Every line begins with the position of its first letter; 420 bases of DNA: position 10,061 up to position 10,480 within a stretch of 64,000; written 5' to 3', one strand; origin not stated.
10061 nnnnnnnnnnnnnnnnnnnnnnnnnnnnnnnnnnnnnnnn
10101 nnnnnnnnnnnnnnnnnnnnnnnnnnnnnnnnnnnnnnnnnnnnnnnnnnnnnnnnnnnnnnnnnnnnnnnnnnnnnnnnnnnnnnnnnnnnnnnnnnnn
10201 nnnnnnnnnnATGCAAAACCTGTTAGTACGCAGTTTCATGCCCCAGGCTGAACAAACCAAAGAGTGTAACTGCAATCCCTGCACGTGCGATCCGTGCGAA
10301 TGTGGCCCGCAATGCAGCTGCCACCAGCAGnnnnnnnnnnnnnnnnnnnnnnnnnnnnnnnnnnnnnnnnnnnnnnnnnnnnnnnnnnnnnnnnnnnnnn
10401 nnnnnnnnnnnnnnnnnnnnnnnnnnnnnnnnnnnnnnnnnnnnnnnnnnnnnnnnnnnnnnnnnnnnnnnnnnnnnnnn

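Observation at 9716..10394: MerR-controlled operon encoding an unannotated 40-aa C-x-C metallothionein-like peptide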

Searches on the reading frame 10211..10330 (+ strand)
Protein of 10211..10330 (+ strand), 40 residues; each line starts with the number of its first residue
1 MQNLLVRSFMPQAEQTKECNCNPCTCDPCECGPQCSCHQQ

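Call 3: search_protein_families(library=pfam, proteins=[window:10211-10330:+], max_evalue=1)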
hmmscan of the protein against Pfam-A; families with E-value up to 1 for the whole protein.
window:10211-10330:+ (40 aa): 0 families

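Call 4: search_protein_families(library=ncbifam, proteins=[window:10211-10330:+], max_evalue=1)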
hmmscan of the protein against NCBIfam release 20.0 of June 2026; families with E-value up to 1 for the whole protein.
window:10211-10330:+ (40 aa): 0 families

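Call 5: find_homologous_proteins(query=window:10211-10330:+, max_evalue=10)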
Query seq(40 aa) (40 aa): 1 proteins with E <= 10 among 1 candidates.
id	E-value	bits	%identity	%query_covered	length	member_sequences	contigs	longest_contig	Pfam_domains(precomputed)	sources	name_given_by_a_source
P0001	6.0e-20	86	100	100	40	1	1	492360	-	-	-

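Call 16: search_protein_representatives(protein=window:10211-10330:+)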
Query: 40 residues. Proteins with E-value up to 0.001 (for the whole library): 7; up to 1e-10: 2; up to 1e-30: 0. The best 7 are listed.
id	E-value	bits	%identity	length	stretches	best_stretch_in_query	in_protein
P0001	1.9e-20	86.0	100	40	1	1-40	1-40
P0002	1.7e-12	61.5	62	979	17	16-29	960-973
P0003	3.7e-09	51.3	59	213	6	11-32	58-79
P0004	8.3e-08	47.1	45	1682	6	16-37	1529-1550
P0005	8.1e-05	37.9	61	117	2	11-34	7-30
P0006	8.7e-05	37.8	73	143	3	18-34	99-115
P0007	6.9e-04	35.1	49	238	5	14-33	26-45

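Call 18: list_cluster_members(proteins=[P0003, P0005, P0006, P0007, P0002, P0001])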
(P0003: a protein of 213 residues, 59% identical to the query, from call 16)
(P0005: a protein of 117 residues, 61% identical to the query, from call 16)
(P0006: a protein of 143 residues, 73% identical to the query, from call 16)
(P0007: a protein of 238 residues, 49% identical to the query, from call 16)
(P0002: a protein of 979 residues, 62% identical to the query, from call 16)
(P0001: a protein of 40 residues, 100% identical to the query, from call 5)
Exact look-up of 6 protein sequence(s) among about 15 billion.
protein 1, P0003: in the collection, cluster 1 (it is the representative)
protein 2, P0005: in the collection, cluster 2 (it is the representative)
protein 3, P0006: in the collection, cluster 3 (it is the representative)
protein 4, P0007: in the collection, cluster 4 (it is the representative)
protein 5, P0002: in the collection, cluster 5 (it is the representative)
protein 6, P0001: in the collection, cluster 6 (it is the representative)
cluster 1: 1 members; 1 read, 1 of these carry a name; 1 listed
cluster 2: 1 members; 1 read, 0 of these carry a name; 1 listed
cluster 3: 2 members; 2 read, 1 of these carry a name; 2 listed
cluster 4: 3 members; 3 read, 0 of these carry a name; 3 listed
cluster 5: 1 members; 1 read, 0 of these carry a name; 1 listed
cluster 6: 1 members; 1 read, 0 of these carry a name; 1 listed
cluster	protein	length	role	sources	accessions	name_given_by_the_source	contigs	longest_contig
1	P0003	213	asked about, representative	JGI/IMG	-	hypothetical protein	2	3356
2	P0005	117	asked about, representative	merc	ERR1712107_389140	-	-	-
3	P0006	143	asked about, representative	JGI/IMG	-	hypothetical protein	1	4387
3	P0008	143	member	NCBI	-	-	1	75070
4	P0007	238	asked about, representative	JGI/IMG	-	-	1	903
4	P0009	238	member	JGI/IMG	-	-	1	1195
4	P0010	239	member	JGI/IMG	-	-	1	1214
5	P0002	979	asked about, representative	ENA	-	-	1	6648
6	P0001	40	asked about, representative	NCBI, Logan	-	-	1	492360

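Call 19: search_protein_families(library=pfam, proteins=[P0003, P0005, P0006, P0007], max_evalue=1)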
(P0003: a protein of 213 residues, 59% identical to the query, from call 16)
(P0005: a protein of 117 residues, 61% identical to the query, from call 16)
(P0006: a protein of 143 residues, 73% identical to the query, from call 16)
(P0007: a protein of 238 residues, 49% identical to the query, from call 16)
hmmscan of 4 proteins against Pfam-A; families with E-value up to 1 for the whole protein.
P0003 (213 aa): 0 families

P0005 (117 aa): 2 families
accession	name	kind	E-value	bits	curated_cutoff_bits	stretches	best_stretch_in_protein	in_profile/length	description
PF19472.4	DUF6009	-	0.19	12.3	28.6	0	28-62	87-121/127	Family of unknown function (DUF6009)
PF18005.6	eIF3m_C_helix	-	0.36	11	25.6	1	107-117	11-21/29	eIF3 subunit M, C-terminal helix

P0006 (143 aa): 1 family
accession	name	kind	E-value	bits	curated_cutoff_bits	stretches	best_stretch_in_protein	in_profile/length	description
PF01439.23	Metallothio_2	-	0.0019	19.6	23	1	56-82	54-81/81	Metallothionein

P0007 (238 aa): 1 family
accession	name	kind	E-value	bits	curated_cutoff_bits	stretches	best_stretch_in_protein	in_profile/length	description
PF12749.12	Metallothio_Euk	-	0.19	12.2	22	1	36-83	13-53/59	Eukaryotic metallothionein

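Call 20: find_encoding_contigs(protein=P0008, flank=3000, max_places=3)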
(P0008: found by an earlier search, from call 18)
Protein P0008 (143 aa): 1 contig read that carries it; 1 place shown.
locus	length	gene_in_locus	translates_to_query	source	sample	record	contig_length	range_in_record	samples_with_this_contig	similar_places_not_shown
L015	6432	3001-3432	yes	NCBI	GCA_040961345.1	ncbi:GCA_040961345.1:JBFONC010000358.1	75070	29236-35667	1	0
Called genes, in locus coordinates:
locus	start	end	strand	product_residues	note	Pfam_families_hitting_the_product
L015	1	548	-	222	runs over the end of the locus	PF04972:BON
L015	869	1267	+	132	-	-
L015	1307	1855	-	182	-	-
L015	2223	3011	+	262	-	PF09948:PpoB2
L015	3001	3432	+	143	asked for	-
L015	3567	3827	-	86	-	PF00403:HMA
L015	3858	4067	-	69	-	PF00403:HMA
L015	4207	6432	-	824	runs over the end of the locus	PF00403:HMA, PF00122:E1-E2_ATPase, PF00702:Hydrolase, PF08282:Hydrolase_3 (faint)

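Call 28: search_protein_families(library=ncbifam, proteins=[P0006], max_evalue=1)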
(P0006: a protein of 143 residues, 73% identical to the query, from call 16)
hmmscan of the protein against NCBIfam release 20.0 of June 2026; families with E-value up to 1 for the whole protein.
P0006 (143 aa): 0 families

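Call 29: search_solved_structures(query=window:10211-10330:+, max_evalue=10, show_alignments=3)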
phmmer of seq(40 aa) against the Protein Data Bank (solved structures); distinct sequences matched with E-value up to 10: 3.
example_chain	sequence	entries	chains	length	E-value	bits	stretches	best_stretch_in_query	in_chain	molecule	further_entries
6a48_A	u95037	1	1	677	4.2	11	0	17-37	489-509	Reelin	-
2vu8_I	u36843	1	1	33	5.2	10.8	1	14-30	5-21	PACIFASTIN-RELATED SERINE PROTEASE INHIBITOR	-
1wo9_A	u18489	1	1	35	7.2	10.3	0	14-30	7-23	trypsin inhibitor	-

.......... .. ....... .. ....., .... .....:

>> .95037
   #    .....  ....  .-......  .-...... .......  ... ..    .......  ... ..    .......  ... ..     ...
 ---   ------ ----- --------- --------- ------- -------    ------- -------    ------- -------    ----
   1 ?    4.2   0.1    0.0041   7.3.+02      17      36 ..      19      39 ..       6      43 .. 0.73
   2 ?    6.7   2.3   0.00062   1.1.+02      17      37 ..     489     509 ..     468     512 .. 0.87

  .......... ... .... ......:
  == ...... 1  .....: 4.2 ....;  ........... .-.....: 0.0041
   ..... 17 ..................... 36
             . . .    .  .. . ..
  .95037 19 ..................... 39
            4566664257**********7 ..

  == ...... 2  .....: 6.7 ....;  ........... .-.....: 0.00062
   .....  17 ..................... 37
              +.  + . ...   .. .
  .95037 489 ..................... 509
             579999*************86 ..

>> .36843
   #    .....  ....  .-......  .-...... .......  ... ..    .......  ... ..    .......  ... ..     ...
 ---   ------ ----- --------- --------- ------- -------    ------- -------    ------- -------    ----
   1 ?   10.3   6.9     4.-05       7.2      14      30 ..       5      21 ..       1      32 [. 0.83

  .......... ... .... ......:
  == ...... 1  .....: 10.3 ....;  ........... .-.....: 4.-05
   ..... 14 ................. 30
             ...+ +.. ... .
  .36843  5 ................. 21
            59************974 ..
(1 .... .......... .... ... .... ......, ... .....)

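Call 32: find_encoding_contigs(protein=P0001, flank=10000, max_places=4)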
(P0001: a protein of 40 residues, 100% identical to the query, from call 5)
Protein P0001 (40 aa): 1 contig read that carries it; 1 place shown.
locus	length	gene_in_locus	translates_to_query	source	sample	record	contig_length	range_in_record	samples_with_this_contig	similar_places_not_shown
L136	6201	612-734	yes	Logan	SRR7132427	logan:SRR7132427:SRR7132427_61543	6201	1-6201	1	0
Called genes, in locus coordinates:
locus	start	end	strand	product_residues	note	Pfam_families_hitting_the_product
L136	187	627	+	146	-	PF00376:MerR, PF13411:MerR_1, PF09278:MerR-DNA-bind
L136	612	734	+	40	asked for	-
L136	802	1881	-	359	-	PF04339:FemAB_like (weak), PF13480:Acetyltransf_6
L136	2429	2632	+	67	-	-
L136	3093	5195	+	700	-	PF02384:N6_Mtase, PF20473:MmeI_Mtase, PF07669:Eco57I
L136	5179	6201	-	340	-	?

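Call 35: find_homologous_proteins(query=A2, max_evalue=1)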
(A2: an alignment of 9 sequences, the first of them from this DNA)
Query A2 (9 sequences) (40 aa, profile of the alignment): 21 proteins with E <= 1 among 134 candidates.
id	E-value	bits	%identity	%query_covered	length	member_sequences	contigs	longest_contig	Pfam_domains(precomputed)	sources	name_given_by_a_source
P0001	8.7e-17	78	100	100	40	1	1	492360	-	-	-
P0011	1.2e-3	36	41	80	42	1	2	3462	-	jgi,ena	-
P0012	3.4e-3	35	77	33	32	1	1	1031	-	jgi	-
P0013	7.4e-3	34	54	60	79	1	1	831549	PF01439.24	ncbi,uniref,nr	ncbi:hypothetical protein RJ639_029315 [Escallonia herrerae]|uniref:Metallothionein-like protein n=1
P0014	9.4e-3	33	48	95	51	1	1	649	-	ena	-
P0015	1.2e-2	33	60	50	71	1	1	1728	-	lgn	-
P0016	2.1e-2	32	63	48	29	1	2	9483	-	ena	-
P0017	2.2e-2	32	58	48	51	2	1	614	-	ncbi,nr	ncbi:hypothetical protein C7G60_18595 [Acinetobacter baumannii]|nr:hypothetical protein C7G60_18595 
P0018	4.9e-2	31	42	80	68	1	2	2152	-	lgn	-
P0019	5.0e-2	31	71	43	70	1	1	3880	-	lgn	-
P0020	6.0e-2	31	77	33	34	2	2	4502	-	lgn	-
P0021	7.6e-2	30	50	55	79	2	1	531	PF01439.24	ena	-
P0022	8.1e-2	30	77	33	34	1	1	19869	-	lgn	-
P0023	1.0e-1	30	79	35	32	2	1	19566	-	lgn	-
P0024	1.2e-1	30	42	70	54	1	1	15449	-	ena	-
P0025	1.2e-1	30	79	35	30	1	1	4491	-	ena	-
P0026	2.0e-1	29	44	68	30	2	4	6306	-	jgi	jgi:hypothetical protein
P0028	6.7e-1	27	53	48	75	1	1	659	PF01439.24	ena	-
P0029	7.2e-1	27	69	33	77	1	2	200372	PF01439.24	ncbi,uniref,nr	ncbi:hypothetical protein HPP92_028578 [Vanilla planifolia]|uniref:Metallothionein-like protein n=1 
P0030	7.3e-1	27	79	35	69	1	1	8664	-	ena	-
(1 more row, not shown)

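Call 37: find_encoding_contigs(protein=P0022, flank=5000, max_places=3)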
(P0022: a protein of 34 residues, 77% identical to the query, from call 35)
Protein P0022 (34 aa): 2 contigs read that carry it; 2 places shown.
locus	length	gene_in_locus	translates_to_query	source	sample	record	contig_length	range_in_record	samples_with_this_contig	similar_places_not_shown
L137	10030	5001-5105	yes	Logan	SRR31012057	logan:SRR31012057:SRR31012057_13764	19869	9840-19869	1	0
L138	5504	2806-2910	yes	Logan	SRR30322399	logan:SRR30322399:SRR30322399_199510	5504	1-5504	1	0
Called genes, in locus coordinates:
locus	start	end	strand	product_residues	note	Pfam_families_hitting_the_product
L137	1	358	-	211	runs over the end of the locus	PF04893:Yip1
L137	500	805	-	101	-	PF08922:DUF1905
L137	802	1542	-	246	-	PF01904:DUF72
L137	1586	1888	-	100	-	PF03831:YjdM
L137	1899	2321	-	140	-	PF01196:Ribosomal_L17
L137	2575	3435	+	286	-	PF14534:DUF4440 (weak)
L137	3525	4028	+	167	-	PF13474:SnoaL_3 (weak)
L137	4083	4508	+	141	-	PF07885:Ion_trans_2 (weak)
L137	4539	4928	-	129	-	PF00376:MerR, PF13411:MerR_1, PF09278:MerR-DNA-bind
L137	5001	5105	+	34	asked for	-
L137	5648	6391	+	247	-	-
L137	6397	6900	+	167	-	PF05163:DinB (weak)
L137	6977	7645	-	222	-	-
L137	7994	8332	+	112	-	PF19135:DUF5818 (faint)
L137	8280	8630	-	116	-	PF15919:HicB_lk_antitox, PF05534:HicB (weak)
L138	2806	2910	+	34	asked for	-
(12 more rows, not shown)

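Call 38: find_encoding_contigs(protein=P0023, flank=5000, max_places=3)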
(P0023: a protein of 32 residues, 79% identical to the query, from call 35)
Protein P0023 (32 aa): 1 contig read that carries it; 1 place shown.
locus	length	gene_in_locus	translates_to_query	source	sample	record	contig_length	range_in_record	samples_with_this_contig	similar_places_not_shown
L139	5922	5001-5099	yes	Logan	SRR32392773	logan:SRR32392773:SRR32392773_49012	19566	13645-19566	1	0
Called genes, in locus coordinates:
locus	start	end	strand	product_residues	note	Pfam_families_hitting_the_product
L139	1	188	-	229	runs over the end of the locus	PF01965:DJ-1_PfpI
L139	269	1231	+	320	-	PF01965:DJ-1_PfpI, PF00165:HTH_AraC (faint), PF12833:HTH_18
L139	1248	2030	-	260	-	PF00106:adh_short, PF08659:KR, PF13561:adh_short_C2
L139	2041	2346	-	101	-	PF08922:DUF1905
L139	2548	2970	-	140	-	PF01196:Ribosomal_L17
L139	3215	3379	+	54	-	-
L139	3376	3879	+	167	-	-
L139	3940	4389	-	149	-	-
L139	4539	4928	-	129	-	PF00376:MerR, PF13411:MerR_1, PF09278:MerR-DNA-bind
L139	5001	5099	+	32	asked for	-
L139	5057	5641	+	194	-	PF07885:Ion_trans_2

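Call 40: find_encoding_contigs(protein=P0026, flank=4000, max_places=4)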
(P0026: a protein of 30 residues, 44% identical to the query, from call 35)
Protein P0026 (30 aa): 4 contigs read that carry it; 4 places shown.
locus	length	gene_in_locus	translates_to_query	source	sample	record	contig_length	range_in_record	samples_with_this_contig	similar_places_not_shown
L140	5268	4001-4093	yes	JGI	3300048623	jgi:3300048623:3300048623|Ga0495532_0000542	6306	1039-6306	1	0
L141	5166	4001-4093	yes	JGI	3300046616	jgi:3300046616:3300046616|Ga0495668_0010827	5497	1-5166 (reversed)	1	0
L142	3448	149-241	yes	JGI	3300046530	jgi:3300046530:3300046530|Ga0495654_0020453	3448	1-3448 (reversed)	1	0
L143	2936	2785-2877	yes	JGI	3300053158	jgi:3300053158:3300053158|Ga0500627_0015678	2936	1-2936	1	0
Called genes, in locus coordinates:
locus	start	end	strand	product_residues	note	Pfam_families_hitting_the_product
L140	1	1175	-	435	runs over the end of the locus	-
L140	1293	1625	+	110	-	-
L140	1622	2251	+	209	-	-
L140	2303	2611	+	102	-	PF03831:YjdM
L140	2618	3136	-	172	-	PF12915:DUF3833 (weak)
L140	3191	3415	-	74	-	PF07311:Dodecin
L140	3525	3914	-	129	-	PF00376:MerR (weak), PF13411:MerR_1, PF09278:MerR-DNA-bind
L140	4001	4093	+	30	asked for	-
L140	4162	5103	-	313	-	-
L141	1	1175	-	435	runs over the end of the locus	-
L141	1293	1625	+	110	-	-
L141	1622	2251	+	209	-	-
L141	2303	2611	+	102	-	PF03831:YjdM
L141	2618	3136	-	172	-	PF12915:DUF3833 (weak)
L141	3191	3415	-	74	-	PF07311:Dodecin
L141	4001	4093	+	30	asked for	-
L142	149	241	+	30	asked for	-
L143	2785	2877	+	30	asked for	-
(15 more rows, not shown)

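Call 41: find_encoding_contigs(protein=P0020, flank=4000, max_places=3)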
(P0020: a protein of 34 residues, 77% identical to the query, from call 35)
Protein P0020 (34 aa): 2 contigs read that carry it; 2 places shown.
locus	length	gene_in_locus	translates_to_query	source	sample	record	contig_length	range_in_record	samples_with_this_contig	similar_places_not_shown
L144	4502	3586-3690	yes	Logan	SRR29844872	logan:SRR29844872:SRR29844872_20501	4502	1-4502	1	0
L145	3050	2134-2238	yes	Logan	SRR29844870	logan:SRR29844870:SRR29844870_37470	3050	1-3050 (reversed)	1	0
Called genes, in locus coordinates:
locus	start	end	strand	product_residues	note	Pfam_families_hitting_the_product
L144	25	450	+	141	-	PF07885:Ion_trans_2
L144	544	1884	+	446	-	PF01943:Polysacc_synt, PF13440:Polysacc_synt_3 (weak)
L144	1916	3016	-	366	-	PF00535:Glycos_transf_2, PF10111:Glyco_tranf_2_2 (weak), PF13641:Glyco_tranf_2_3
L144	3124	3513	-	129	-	PF00376:MerR (weak), PF13411:MerR_1, PF09278:MerR-DNA-bind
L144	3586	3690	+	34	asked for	-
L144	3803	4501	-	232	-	?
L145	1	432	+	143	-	?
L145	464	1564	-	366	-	PF00535:Glycos_transf_2, PF10111:Glyco_tranf_2_2 (weak), PF13641:Glyco_tranf_2_3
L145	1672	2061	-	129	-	PF00376:MerR (weak), PF13411:MerR_1, PF09278:MerR-DNA-bind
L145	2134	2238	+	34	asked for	-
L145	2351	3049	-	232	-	?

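Call 42: find_encoding_contigs(protein=P0025, flank=4000, max_places=3)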
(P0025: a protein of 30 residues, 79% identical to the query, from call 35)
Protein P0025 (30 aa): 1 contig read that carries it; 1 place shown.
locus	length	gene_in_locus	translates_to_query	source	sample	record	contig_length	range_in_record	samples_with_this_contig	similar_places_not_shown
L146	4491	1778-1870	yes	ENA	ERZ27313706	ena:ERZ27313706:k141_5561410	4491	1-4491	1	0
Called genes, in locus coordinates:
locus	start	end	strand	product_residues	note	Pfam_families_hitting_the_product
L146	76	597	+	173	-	PF11188:DUF2975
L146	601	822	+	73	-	PF01381:HTH_3 (faint), PF13443:HTH_26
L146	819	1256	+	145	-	-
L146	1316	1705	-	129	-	PF13411:MerR_1, PF09278:MerR-DNA-bind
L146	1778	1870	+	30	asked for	-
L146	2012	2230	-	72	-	-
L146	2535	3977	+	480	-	PF01565:FAD_binding_4, PF02913:FAD-oxidase_C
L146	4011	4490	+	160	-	?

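Call 62: find_encoding_contigs(protein=P0030, flank=4000, max_places=2)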
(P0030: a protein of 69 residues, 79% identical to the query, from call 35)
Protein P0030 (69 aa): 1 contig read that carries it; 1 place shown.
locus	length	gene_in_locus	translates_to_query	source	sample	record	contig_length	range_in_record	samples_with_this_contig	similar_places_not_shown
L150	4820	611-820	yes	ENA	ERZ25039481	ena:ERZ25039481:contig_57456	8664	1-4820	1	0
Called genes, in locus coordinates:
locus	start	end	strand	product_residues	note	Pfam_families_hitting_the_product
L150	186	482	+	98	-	PF02583:Trns_repr_metal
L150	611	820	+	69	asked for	-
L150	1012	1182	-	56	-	-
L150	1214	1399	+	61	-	-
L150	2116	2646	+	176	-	-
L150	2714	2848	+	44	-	-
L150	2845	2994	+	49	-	-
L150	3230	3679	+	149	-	PF01032:FecCD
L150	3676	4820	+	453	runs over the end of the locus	PF01032:FecCD, PF00005:ABC_tran, PF02463:SMC_N (weak), PF13191:AAA_16 (faint), PF13304:AAA_21 (faint)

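Call 63: find_encoding_contigs(protein=P0012, flank=2000, max_places=2)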
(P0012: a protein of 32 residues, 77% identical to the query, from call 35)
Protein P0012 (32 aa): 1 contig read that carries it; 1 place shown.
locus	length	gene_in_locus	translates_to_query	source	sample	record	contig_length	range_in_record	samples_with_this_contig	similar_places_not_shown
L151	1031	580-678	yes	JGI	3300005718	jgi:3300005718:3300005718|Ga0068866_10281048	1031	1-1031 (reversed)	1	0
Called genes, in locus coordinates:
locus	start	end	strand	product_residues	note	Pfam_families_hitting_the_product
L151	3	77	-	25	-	?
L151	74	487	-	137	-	PF12120:Arr-ms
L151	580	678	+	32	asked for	-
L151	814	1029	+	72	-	?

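Call 66: search_dna_similar(query=window:10211-10330:+, collection=plasmids, mode=protein, max_evalue=10, max_rows=20)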
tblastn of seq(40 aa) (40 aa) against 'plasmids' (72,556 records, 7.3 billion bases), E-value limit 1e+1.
Records with a match: 1; places in all: 1; records where one place covers at least 80% of the query: 0.
Best place of each record, by identity: <60% 1.
By first word of the organism name: Sulfitobacter 1.
By predicted mobility (MOB-suite, as given by PLSDB): non-mobilizable 1.
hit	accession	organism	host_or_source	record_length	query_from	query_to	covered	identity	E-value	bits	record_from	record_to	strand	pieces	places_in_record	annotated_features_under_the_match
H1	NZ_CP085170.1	Sulfitobacter sp. DSM 110093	cell culture,Sediment from the Channel ...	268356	19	37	48%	55.0%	4e+0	30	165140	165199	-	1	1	TRAP transporter small permease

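Call 74: find_encoding_contigs(protein=P0024, flank=4000, max_places=2)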
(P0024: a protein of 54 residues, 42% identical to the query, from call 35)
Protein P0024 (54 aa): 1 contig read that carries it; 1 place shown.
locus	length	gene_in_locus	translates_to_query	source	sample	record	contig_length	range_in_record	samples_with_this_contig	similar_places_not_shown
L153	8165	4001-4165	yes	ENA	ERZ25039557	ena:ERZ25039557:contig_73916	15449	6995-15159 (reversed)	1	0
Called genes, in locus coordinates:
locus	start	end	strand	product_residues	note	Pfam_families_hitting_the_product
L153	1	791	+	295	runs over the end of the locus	PF14243:R2K_3, PF18299:R2K_2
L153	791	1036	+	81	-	-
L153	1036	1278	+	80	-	-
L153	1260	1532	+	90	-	-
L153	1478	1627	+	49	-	-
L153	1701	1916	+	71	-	-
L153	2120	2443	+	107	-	-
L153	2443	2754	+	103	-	-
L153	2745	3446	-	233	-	PF13385:Laminin_G_3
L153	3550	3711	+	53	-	-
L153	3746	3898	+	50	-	-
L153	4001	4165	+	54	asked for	-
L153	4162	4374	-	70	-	-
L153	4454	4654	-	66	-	-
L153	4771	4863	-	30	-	-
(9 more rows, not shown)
